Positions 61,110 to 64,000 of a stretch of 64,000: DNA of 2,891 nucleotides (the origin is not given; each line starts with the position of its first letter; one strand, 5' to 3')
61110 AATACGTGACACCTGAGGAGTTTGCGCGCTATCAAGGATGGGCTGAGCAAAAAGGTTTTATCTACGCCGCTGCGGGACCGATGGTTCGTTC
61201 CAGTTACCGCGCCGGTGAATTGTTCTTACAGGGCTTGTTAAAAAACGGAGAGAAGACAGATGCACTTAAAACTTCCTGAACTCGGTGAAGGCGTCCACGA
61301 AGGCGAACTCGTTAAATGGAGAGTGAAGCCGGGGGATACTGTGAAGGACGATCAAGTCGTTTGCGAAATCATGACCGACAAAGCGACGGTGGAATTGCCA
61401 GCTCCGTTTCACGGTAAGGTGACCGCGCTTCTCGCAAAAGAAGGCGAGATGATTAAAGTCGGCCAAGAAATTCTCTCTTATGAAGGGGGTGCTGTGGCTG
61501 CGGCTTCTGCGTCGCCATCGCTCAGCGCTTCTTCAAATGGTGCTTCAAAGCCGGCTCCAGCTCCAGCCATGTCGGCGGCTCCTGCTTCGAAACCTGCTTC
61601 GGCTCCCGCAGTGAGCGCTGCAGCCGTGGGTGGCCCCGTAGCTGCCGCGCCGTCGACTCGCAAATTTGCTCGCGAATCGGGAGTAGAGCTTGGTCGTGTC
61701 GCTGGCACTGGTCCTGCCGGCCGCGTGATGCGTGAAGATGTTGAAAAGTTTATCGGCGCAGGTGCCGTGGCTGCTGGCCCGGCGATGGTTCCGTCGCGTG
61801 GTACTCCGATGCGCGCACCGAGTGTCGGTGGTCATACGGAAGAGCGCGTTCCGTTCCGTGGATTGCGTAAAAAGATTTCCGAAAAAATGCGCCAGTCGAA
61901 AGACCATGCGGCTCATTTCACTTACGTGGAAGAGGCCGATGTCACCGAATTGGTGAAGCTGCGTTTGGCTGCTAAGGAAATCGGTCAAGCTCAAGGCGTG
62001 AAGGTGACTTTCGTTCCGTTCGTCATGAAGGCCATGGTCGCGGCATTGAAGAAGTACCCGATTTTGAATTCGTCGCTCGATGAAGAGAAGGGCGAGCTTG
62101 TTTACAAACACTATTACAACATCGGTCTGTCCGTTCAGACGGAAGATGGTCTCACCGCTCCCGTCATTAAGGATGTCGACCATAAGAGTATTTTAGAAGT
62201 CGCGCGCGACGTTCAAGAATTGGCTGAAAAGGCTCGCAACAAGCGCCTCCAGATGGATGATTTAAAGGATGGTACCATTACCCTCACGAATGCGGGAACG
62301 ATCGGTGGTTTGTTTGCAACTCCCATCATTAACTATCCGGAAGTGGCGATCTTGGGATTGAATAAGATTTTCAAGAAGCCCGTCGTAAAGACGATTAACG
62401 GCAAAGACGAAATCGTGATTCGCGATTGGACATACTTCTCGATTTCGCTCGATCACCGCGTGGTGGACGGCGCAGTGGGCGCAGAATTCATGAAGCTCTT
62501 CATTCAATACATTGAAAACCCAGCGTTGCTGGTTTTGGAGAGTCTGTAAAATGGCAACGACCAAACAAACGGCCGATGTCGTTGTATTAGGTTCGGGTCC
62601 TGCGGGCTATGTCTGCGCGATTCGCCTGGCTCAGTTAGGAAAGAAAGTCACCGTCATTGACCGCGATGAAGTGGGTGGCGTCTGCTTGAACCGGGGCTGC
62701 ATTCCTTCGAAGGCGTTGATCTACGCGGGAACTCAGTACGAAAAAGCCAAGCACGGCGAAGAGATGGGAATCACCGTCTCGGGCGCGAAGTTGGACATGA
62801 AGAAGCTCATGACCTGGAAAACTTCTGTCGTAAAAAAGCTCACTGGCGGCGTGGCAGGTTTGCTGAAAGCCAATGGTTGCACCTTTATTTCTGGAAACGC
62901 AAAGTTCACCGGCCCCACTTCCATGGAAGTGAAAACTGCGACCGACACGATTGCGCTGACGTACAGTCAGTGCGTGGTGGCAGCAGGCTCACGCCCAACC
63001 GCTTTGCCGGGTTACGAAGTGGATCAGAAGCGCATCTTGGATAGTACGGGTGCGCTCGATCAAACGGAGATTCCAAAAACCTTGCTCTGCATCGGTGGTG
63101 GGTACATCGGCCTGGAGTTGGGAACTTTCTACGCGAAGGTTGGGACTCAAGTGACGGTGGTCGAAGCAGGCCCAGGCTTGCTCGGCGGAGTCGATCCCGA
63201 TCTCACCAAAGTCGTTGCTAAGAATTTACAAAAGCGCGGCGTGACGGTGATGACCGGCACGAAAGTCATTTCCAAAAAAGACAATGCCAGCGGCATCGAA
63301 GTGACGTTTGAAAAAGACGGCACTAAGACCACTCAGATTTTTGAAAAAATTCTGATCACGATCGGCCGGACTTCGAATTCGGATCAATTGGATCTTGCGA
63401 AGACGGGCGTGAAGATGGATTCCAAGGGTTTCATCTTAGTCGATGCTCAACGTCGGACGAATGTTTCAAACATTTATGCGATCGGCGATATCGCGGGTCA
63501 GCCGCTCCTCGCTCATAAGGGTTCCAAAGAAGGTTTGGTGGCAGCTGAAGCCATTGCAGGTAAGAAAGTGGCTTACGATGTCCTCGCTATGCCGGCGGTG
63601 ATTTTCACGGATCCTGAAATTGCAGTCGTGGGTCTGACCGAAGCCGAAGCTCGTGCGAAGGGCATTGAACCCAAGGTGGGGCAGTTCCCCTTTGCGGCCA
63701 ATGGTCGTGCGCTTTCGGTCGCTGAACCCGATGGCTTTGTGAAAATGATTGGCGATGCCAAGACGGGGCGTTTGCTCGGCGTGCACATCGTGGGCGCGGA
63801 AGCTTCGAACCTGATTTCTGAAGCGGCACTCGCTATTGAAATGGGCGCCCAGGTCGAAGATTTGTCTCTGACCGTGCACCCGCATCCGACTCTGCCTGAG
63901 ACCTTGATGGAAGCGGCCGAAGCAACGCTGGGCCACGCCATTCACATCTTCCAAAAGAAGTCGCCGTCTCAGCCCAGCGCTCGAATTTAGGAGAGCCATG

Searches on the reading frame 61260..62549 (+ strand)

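Call 96: search_protein_families(library=pfam, proteins=[window:61260-62549:+], max_evalue=0.001)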
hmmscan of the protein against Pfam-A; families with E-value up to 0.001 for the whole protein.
window:61260-62549:+ (429 aa): 4 families
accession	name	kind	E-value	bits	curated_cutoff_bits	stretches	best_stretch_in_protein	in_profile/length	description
PF00198.28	2-oxoacid_dh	-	2.7e-83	279.4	23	1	193-425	3-231/232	2-oxoacid dehydrogenases acyltransferase (catalytic domain)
PF00364.28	Biotin_lipoyl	-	3.2e-22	78.6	22.1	1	3-72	3-71/73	Biotin-requiring enzyme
PF02817.22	E3_binding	-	1.8e-12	47.7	23.7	1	127-162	1-36/36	e3 binding domain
PF13533.13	Biotin_lipoyl_2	-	8.9e-05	22.7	29.8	0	48-73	5-30/32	Biotin-lipoyl like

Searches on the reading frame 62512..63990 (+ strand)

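Call 96: search_protein_families(library=pfam, proteins=[window:62512-63990:+], max_evalue=0.001)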
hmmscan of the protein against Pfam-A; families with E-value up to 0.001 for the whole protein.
window:62512-63990:+ (492 aa): 14 families
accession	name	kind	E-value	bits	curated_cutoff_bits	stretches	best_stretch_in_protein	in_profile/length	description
PF07992.20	Pyr_redox_2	-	2.5e-67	227.8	26.1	1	22-341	2-291/291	Pyridine nucleotide-disulphide oxidoreductase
PF02852.28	Pyr_redox_dim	-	7.5e-41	139.2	25.3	1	360-469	1-110/110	Pyridine nucleotide-disulphide oxidoreductase, dimerisation domain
PF00070.33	Pyr_redox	-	3.3e-25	88.9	22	2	191-267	2-80/82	Pyridine nucleotide-disulphide oxidoreductase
PF01266.30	DAO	-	1.6e-09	38.2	27.9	1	22-56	1-37/353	FAD dependent oxidoreductase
PF13738.12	Pyr_redox_3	-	9e-09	35.4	30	1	140-325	116-305/305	Pyridine nucleotide-disulphide oxidoreductase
PF13450.12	NAD_binding_8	-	9.2e-09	35.9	21.9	1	25-58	1-35/68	NAD(P)-binding Rossmann-like domain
PF00890.30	FAD_binding_2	-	3.3e-07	30.3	20.4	1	22-54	1-33/414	FAD binding domain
PF03721.20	UDPG_MGDP_dh_N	-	6.8e-07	29.5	27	0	23-63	3-43/187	UDP-glucose/GDP-mannose dehydrogenase family, NAD binding domain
PF01494.25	FAD_binding_3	-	1.5e-06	28.1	22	1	21-53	2-34/349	FAD binding domain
PF03486.20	HI0933_like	-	5.2e-06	26.5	50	1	22-53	2-33/244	HI0933-like protein Rossmann domain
PF12831.13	FAD_oxidored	-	1.4e-05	25.1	27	1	22-58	1-38/416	FAD dependent oxidoreductase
PF01134.28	GIDA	-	2.2e-05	24.1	22.1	1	22-100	1-78/391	Glucose inhibited division protein A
PF01262.27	AlaDh_PNT_C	-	0.00039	20.3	23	0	18-52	24-60/214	Alanine dehydrogenase/PNT, C-terminal domain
PF01946.23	Thi4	-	0.00082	19.1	26.2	0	14-53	11-51/235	Thi4 family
